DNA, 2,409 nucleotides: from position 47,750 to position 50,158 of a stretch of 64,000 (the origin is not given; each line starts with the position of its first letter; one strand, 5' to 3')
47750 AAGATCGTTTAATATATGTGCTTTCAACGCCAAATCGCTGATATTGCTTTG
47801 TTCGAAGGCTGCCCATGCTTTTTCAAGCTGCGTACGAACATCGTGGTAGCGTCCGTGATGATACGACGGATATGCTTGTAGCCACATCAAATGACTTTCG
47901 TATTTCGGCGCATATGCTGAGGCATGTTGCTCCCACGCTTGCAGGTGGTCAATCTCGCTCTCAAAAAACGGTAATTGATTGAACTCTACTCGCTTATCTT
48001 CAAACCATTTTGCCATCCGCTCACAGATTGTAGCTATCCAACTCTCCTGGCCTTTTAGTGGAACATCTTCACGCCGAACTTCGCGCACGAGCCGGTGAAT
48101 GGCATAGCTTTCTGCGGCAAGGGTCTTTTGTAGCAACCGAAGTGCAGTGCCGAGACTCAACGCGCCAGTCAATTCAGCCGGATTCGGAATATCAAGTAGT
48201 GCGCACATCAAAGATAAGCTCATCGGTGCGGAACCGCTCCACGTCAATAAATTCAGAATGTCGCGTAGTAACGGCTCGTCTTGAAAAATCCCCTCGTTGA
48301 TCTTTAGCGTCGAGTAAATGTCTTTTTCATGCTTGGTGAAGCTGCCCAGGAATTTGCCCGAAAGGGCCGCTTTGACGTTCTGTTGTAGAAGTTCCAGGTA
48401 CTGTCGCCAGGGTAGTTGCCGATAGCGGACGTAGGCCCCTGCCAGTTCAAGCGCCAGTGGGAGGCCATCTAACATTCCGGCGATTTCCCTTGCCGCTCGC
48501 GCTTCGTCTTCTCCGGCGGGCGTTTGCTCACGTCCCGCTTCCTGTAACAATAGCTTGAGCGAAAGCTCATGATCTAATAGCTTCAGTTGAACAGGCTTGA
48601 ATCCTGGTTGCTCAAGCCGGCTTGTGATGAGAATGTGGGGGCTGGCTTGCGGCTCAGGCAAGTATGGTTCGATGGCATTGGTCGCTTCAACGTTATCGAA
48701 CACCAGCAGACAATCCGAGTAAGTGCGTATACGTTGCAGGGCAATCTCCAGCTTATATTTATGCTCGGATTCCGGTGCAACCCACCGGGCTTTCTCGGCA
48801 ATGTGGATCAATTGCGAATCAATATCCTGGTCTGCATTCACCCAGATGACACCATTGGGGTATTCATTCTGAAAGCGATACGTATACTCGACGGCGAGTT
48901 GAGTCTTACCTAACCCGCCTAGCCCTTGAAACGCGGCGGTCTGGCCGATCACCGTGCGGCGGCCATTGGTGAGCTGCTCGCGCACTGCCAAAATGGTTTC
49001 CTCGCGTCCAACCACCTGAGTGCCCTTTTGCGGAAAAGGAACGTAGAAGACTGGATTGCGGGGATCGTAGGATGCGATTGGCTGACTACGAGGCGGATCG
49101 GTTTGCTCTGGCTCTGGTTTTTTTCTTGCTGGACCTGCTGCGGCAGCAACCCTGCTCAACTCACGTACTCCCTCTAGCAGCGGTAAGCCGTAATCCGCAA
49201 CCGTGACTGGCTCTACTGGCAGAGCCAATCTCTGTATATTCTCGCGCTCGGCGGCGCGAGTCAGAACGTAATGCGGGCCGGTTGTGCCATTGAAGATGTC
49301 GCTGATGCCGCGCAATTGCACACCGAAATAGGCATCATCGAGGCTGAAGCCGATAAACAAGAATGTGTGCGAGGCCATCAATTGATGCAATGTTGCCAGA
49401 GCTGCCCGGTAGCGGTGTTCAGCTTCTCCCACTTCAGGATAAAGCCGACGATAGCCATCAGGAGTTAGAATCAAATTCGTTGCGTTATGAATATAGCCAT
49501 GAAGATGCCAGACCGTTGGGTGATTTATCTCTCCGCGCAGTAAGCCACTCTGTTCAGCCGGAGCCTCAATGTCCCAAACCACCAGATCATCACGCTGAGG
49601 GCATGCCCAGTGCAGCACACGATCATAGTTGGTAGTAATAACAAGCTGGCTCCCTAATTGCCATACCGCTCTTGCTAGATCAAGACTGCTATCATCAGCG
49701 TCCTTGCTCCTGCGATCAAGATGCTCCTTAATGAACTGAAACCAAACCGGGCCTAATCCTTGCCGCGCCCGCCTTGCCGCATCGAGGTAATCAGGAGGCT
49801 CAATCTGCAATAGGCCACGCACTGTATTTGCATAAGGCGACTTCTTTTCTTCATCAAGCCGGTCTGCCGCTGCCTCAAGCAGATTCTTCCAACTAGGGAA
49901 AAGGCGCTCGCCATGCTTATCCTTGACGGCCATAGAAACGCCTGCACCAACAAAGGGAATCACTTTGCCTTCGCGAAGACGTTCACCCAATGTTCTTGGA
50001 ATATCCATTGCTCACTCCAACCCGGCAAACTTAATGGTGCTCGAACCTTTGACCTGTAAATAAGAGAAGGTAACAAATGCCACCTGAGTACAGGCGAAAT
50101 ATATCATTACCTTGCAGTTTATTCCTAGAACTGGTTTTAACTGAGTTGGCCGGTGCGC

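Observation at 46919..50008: SIR2 - NB-ARC - TPR STAND protein in a low-GC island (antiphage-like, NAD-depletion-type architecture)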

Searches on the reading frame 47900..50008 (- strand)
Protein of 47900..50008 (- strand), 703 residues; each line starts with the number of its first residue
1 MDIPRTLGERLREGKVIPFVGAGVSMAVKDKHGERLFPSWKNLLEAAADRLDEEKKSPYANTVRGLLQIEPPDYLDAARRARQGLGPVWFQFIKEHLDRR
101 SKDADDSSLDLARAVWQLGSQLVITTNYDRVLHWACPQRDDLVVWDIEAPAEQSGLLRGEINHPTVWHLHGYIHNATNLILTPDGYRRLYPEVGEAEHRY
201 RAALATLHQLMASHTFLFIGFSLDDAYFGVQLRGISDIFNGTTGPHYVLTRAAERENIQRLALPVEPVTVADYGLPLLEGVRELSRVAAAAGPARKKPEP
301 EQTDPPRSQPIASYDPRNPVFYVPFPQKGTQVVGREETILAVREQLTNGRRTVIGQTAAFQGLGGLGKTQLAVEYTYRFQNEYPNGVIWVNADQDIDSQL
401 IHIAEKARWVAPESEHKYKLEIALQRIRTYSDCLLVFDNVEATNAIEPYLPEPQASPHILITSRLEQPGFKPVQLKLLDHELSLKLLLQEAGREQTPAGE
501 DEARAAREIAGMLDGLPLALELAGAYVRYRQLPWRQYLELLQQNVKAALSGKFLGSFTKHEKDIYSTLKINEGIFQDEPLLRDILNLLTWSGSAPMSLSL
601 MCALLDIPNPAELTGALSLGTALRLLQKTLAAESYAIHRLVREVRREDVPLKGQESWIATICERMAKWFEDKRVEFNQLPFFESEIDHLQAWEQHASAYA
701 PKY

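Call 11: search_solved_structures(query=window:47900-50008:-, max_evalue=0.01)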
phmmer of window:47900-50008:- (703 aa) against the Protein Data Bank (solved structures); distinct sequences matched with E-value up to 0.01: 8.
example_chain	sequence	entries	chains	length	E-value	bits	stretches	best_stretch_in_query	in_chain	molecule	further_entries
8k60_I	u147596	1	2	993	2e-08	36.4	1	341-645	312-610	Regulatory protein AfsR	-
8jke_I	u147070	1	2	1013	1.1e-07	34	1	341-645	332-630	Regulatory protein AfsR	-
9r3e_B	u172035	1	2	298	3.8e-07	32.2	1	15-261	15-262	Protein FAM118B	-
9r0p_B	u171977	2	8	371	6.7e-07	31.3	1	15-261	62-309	Protein FAM118B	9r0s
6lhx_A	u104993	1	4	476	0.00018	23.3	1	118-256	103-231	ThsA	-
8zf0_A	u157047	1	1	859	0.00062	21.5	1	357-530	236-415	RPW8 domain-containing protein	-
8bto_A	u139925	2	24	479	0.0023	19.6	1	118-256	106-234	NAD(+) hydrolase ThsA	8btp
9v0g_E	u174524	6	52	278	0.0043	18.8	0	7-226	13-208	NAD-dependent protein deacetylase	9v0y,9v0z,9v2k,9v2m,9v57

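Call 12: find_homologous_proteins(query=window:47900-50008:-, max_evalue=1e-10)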
Query window:47900-50008:- (703 aa): 777 proteins with E <= 1e-10 among 8000 candidates; the best 120 are listed.
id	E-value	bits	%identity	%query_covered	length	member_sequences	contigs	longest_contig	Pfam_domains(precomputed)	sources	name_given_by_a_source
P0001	0.0e+0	1538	95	100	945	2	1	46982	PF13289.13,PF00515.35,PF13424.13,PF13176.13,PF24885.2,PF13181.13,PF07719.24,PF00931.29,PF13374.13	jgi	jgi:tetratricopeptide (TPR) repeat protein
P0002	0.0e+0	1346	84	100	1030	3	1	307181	PF13431.13,PF13414.13,PF09986.16,PF10952.16,PF13176.13,PF24885.2,PF13374.13,PF13289.13,PF00515.35,PF13424.13,PF13432.13,PF13181.13,PF07719.24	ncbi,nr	ncbi:MAG TPA: FxSxx-COOH system tetratricopeptide repeat protein [Blastocatellia bacterium]|nr:FxSxx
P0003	0.0e+0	1261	78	100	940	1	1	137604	PF13289.13,PF00515.35,PF13424.13,PF13176.13,PF24885.2,PF13181.13,PF07719.24,PF13374.13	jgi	jgi:hypothetical protein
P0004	0.0e+0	1115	69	100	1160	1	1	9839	PF13289.13,PF00515.35,PF13424.13,PF13176.13,PF24885.2,PF13181.13,PF07719.24,PF13374.13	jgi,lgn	jgi:tetratricopeptide (TPR) repeat protein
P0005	0.0e+0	1094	69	100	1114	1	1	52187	PF13431.13,PF13289.13,PF00515.35,PF13424.13,PF13176.13,PF24885.2,PF13181.13,PF07719.24,PF13374.13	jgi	jgi:tetratricopeptide (TPR) repeat protein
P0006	0.0e+0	1086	68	100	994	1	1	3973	PF13289.13,PF00515.35,PF13424.13,PF24885.2,PF13181.13,PF07719.24,PF13374.13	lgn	-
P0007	0.0e+0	1020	65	100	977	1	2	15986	PF13289.13,PF00515.35,PF13424.13,PF13176.13,PF24885.2,PF13181.13,PF07719.24,PF13374.13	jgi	jgi:tetratricopeptide (TPR) repeat protein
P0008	0.0e+0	1015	65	100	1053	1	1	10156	PF13431.13,PF13414.13,PF10952.16,PF13176.13,PF24885.2,PF13374.13,PF13371.13,PF13289.13,PF00515.35,PF13424.13,PF13181.13,PF07719.24,PF13174.13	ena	-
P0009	3.3e-297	1006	63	100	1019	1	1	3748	PF13431.13,PF13176.13,PF24885.2,PF13428.13,PF13374.13,PF13371.13,PF13289.13,PF17874.8,PF00515.35,PF13424.13,PF13432.13,PF13181.13,PF07719.24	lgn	-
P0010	1.5e-295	1000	64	100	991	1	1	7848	PF13431.13,PF13414.13,PF13176.13,PF24885.2,PF13428.13,PF13374.13,PF10516.16,PF13371.13,PF13289.13,PF17874.8,PF00515.35,PF13424.13,PF13432.13,PF13181.13,PF12968.14,PF07719.24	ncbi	-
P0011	5.0e-289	979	63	100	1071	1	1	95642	PF13431.13,PF10952.16,PF13176.13,PF24885.2,PF13374.13,PF13371.13,PF13289.13,PF00515.35,PF04212.25,PF13424.13,PF13432.13,PF13181.13,PF07719.24,PF13174.13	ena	-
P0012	2.4e-288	977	63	100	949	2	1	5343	PF13289.13,PF17874.8,PF00515.35,PF13424.13,PF24885.2,PF13181.13,PF07719.24,PF13374.13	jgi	jgi:tetratricopeptide (TPR) repeat protein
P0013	3.3e-288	976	62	100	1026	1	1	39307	PF13289.13,PF00515.35,PF13424.13,PF24885.2,PF13181.13,PF07719.24,PF13374.13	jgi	jgi:tetratricopeptide (TPR) repeat protein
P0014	3.6e-287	973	62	100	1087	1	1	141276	PF13431.13,PF10952.16,PF13176.13,PF24885.2,PF13374.13,PF13289.13,PF00515.35,PF13424.13,PF14938.13,PF13181.13,PF07719.24,PF13174.13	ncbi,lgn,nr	ncbi:MAG TPA: tetratricopeptide repeat protein [Blastocatellia bacterium]|nr:tetratricopeptide repea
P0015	5.0e-285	966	62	100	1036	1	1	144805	PF13431.13,PF13289.13,PF00515.35,PF13424.13,PF24885.2,PF13181.13,PF07719.24,PF13374.13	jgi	jgi:tetratricopeptide (TPR) repeat protein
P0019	1.3e-280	951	62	100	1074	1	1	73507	PF13289.13,PF00515.35,PF13424.13,PF24885.2,PF13181.13,PF07719.24,PF13374.13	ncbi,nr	ncbi:MAG TPA: FxSxx-COOH system tetratricopeptide repeat protein [Pyrinomonadaceae bacterium]|nr:FxS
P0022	8.4e-274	928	59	100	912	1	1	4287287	PF13289.13,PF00515.35,PF13424.13,PF24885.2,PF13181.13,PF13374.13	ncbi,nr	ncbi:MAG: tetratricopeptide repeat protein, partial [Candidatus Manganitrophus sp. SB1]|nr:tetratric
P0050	4.8e-265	900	58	100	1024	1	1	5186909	PF13289.13,PF00515.35,PF13424.13,PF13176.13,PF24885.2,PF13181.13,PF07719.24,PF13374.13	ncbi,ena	-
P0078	1.6e-254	865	56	99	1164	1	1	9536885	PF13371.13,PF13289.13,PF00515.35,PF13424.13,PF13176.13,PF24885.2,PF13432.13,PF13181.13,PF07719.24,PF13374.13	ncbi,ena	-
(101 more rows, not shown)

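Call 13: find_encoding_contigs(protein=P0001, flank=10000, max_places=3)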
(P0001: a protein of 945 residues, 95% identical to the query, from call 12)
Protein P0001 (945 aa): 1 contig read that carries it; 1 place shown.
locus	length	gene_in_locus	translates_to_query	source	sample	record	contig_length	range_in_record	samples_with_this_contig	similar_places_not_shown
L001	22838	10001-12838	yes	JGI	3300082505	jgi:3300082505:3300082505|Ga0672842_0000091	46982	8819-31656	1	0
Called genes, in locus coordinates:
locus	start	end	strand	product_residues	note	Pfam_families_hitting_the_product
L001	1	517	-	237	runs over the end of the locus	-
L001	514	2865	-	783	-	-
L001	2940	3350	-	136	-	PF01850:PIN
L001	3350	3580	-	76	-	PF04014:MazE_antitoxin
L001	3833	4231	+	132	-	PF03808:Glyco_tran_WecG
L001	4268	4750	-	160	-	PF14361:RsbRD_N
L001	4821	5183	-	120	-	-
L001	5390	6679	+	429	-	PF01368:DHH (weak)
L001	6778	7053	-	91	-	-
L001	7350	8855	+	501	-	PF07992:Pyr_redox_2 (faint), PF00890:FAD_binding_2 (weak), PF01266:DAO (weak), PF12831:FAD_oxidored (faint), PF13450:NAD_binding_8, PF01593:Amino_oxidase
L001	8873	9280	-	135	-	PF03692:CxxCxxCC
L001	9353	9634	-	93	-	-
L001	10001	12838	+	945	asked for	PF13289:SIR2_2, PF13374:TPR_10, PF13424:TPR_12, PF13374:TPR_10, PF13424:TPR_12, PF24885:TPR_NPHP3, PF13374:TPR_10, PF13424:TPR_12, +5 more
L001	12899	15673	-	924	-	PF01326:PPDK_N, PF00391:PEP-utilizers, PF02896:PEP-utilizers_C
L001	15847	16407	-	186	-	PF05685:Uma2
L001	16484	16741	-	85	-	-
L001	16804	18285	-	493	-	-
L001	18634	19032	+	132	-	-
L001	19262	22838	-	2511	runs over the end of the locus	PF19190:BACON_2 (weak), PF18911:PKD_4 (weak), PF22352:K319L-like_PKD, PF25020:TTR_TEN1-4, PF24329:FN-plug_TEN1-4, PF25021:TEN_NHL (weak), PF25023:TEN_YD-shell, PF05593:RHS_repeat, +4 more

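Call 14: find_encoding_contigs(protein=P0002, flank=10000, max_places=3)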
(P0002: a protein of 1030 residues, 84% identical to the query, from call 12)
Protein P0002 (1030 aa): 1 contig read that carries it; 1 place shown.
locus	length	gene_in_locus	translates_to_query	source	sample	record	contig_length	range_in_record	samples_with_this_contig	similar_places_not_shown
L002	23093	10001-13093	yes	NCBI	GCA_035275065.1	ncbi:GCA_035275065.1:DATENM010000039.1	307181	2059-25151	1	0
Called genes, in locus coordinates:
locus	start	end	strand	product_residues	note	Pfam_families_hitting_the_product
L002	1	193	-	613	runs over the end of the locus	PF00512:HisKA, PF00072:Response_reg, PF00069:Pkinase, PF03109:ABC1 (faint), PF07714:PK_Tyr_Ser-Thr, PF06293:Kdo (weak)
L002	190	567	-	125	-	PF00072:Response_reg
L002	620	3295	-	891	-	PF12729:4HB_MCP_1, PF13188:PAS_8 (faint), PF13426:PAS_9 (faint), PF00989:PAS (weak), PF08448:PAS_4, PF00512:HisKA, PF02518:HATPase_c, PF00072:Response_reg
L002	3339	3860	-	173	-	-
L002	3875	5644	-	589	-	PF11741:AMIN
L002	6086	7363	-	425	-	PF07690:MFS_1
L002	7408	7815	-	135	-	PF03692:CxxCxxCC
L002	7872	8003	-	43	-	-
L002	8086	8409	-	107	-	-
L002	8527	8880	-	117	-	-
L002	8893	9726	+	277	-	-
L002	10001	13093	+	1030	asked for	PF13289:SIR2_2, PF24885:TPR_NPHP3, PF00515:TPR_1, PF13374:TPR_10, PF13424:TPR_12, PF13374:TPR_10, PF13424:TPR_12, PF24885:TPR_NPHP3, +10 more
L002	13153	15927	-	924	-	PF01326:PPDK_N, PF00391:PEP-utilizers, PF02896:PEP-utilizers_C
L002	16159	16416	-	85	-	-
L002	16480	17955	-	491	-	-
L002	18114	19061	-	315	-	PF00248:Aldo_ket_red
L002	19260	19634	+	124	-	PF07883:Cupin_2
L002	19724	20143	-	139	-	PF13801:Metal_resist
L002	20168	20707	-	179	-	-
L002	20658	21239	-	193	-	PF04542:Sigma70_r2, PF08281:Sigma70_r4_2, PF04545:Sigma70_r4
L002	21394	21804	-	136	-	PF02310:B12-binding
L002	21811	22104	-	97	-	-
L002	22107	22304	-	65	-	-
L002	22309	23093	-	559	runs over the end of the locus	PF01642:MM_CoA_mutase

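Call 15: find_encoding_contigs(protein=P0003, flank=10000, max_places=3)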
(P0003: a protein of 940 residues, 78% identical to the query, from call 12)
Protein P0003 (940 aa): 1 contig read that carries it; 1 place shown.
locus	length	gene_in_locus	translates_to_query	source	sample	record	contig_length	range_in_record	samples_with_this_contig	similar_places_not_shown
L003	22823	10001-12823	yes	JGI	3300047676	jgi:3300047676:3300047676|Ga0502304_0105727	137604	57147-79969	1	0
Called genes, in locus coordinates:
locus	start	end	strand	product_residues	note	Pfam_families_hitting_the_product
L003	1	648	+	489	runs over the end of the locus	PF03712:Cu2_monoox_C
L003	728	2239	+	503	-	PF03712:Cu2_monoox_C (weak)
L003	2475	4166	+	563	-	PF03712:Cu2_monoox_C (weak), PF11954:DUF3471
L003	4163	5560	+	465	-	-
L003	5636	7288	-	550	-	PF00400:WD40 (faint), PF17164:DUF5122 (weak)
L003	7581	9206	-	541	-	PF17164:DUF5122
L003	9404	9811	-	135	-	PF03692:CxxCxxCC (weak)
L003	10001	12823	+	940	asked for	PF13289:SIR2_2, PF24885:TPR_NPHP3, PF13374:TPR_10, PF13424:TPR_12, PF13374:TPR_10, PF13424:TPR_12, PF13374:TPR_10, PF13424:TPR_12, +5 more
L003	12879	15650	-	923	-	PF01326:PPDK_N, PF00391:PEP-utilizers, PF02896:PEP-utilizers_C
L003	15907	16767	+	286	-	-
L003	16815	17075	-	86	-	-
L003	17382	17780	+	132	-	-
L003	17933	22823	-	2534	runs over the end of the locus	PF13004:BACON (weak), PF19190:BACON_2 (weak), PF22352:K319L-like_PKD, PF25020:TTR_TEN1-4, PF24329:FN-plug_TEN1-4, PF25021:TEN_NHL (weak), PF25023:TEN_YD-shell, PF05593:RHS_repeat, +2 more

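Call 33: find_encoding_contigs(protein=P0050, flank=10000, max_places=2)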
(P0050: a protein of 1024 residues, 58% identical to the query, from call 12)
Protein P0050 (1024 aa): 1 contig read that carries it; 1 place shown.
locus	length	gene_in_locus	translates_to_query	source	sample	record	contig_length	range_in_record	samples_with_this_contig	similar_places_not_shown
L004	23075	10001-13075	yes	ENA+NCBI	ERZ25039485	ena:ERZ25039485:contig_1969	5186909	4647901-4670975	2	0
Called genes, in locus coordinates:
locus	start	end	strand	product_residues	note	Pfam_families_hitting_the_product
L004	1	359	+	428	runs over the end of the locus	PF02403:Seryl_tRNA_N, PF00587:tRNA-synt_2b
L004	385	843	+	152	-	PF12867:DinB_2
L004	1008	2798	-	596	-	PF25145:NfeD1b_N (faint), PF01343:Peptidase_S49, PF00574:CLP_protease (faint), PF01343:Peptidase_S49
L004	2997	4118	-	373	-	PF03054:tRNA_Me_trans, PF20259:tRNA_Me_trans_M, PF20258:tRNA_Me_trans_C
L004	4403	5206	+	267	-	PF07728:AAA_5, PF08406:CbbQ_C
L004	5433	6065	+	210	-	PF07947:YhhN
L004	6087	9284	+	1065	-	PF00092:VWA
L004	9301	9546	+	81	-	-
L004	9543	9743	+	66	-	PF02452:PemK_toxin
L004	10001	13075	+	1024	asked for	PF13289:SIR2_2, PF24885:TPR_NPHP3, PF13424:TPR_12, PF13374:TPR_10 (weak), PF13424:TPR_12, PF13374:TPR_10, PF13424:TPR_12, PF13374:TPR_10, +6 more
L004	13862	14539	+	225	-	-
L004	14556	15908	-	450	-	PF13546:DDE_5, PF01609:DDE_Tnp_1 (weak)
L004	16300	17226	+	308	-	PF07992:Pyr_redox_2, PF13738:Pyr_redox_3 (faint)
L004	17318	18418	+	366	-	PF04107:GCS2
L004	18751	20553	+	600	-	-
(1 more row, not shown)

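Call 34: find_encoding_contigs(protein=P0078, flank=10000, max_places=2)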
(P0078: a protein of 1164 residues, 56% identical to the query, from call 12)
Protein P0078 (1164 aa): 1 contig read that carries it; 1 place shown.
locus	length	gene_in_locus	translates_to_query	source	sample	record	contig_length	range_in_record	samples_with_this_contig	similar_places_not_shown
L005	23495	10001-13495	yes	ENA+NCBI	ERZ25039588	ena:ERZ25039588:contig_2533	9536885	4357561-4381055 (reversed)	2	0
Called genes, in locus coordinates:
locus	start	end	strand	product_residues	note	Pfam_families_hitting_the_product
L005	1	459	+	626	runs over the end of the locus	PF12770:CHAT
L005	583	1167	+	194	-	PF00374:NiFeSe_Hases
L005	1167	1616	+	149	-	PF01750:HycI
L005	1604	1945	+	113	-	PF01155:HypA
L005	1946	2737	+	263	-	PF02492:cobW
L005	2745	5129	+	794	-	PF00708:Acylphosphatase, PF07503:zf-HYPF, PF01300:Sua5_yciO_yrdC, PF17788:HypF_C, PF22521:HypF_C_2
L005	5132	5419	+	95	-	PF01455:HupF_HypC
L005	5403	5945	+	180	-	PF01924:HypD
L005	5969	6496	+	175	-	PF01924:HypD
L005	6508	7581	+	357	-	PF00586:AIRS, PF02769:AIRS_C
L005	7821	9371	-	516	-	PF02310:B12-binding, PF04055:Radical_SAM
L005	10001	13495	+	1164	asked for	PF13289:SIR2_2, PF13424:TPR_12, PF24885:TPR_NPHP3, PF13374:TPR_10, PF13424:TPR_12, PF24885:TPR_NPHP3, PF13374:TPR_10, PF13424:TPR_12, +16 more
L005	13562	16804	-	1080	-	PF14870:PSII_BNR (faint), PF02012:BNR (faint), PF15902:Sortilin-Vps10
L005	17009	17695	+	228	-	PF00072:Response_reg, PF00486:Trans_reg_C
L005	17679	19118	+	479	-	PF00672:HAMP, PF00512:HisKA, PF02518:HATPase_c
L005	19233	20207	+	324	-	PF00149:Metallophos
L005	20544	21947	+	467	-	PF02321:OEP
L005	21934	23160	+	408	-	PF25919:BSH_CusB (weak)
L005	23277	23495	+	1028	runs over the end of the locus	PF00873:ACR_tran, PF02355:SecD_SecF_C (faint)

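Call 35: find_encoding_contigs(protein=P0022, flank=10000, max_places=2)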
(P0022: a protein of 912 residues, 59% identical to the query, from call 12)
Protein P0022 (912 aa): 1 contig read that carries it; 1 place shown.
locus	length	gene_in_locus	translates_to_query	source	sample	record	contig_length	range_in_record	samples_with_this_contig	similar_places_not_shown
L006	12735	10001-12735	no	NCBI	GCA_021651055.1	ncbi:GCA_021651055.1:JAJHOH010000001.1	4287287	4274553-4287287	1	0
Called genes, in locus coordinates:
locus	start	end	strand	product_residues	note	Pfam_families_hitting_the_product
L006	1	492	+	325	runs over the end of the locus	PF00781:DAGK_cat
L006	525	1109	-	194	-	PF00857:Isochorismatase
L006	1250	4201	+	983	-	PF13493:DUF4118, PF08447:PAS_3, PF00989:PAS, PF08448:PAS_4, PF13426:PAS_9, PF13185:GAF_2, PF01590:GAF, PF00512:HisKA, +4 more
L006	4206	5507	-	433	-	PF19425:Csd3_N2, PF01551:Peptidase_M23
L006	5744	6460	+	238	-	-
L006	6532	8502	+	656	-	PF13493:DUF4118, PF00989:PAS, PF08448:PAS_4, PF13426:PAS_9, PF08447:PAS_3 (faint), PF00512:HisKA, PF02518:HATPase_c, PF00072:Response_reg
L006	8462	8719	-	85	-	-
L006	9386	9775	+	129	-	PF10057:MpsC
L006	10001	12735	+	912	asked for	PF13289:SIR2_2, PF24885:TPR_NPHP3, PF13374:TPR_10 (weak), PF13424:TPR_12, PF13374:TPR_10, PF13424:TPR_12 (weak), PF13424:TPR_12, PF13374:TPR_10, +3 more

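Call 66: search_solved_structures(query=A4, max_evalue=1)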
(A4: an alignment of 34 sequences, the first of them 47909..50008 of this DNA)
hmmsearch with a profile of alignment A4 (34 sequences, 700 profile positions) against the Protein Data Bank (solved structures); distinct sequences matched with E-value up to 1: 40.
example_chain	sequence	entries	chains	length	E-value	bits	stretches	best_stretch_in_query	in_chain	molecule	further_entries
9r0p_B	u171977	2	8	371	1e-17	67.3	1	13-294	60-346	Protein FAM118B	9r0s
9r3e_B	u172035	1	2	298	1.9e-17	66.4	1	13-286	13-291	Protein FAM118B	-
6lhx_A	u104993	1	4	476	4.5e-16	61.8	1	115-257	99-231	ThsA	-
8bto_A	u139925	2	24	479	7.7e-15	57.8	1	115-257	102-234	NAD(+) hydrolase ThsA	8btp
8k60_I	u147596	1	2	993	4.3e-14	55.3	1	335-530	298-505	Regulatory protein AfsR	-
8jke_I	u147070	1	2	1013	2.7e-13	52.7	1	335-530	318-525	Regulatory protein AfsR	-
7uxt_B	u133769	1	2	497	5.3e-13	51.7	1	6-259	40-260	USG protein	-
8zsf_D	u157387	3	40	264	7e-10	41.4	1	6-243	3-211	Sir2 family NAD-dependent protein deacetylase | KomC, SIR2 domain protein, NADase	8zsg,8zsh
6s2p_N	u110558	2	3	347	1.1e-09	40.8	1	330-535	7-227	NRC1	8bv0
8wc0_A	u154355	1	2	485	2.8e-09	39.4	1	115-254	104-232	NAD(+) hydrolase ThsA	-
8wkt_A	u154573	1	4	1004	1.9e-08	36.7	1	5-249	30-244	SIR2-like domain-containing protein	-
8k98_C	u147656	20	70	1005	1.9e-08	36.6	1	5-249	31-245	a protein | SIR2-like domain-containing protein | SIR2 family protein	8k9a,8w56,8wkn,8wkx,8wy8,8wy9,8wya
9xvc_H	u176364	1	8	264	2.3e-08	36.4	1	6-243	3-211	KomC(H146N), a SIR2-domain NADase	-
8zsi_E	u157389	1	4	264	3.3e-08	35.9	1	6-243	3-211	Sir2 family NAD-dependent protein deacetylase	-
9v0g_E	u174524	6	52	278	6.5e-08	34.9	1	99-238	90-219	NAD-dependent protein deacetylase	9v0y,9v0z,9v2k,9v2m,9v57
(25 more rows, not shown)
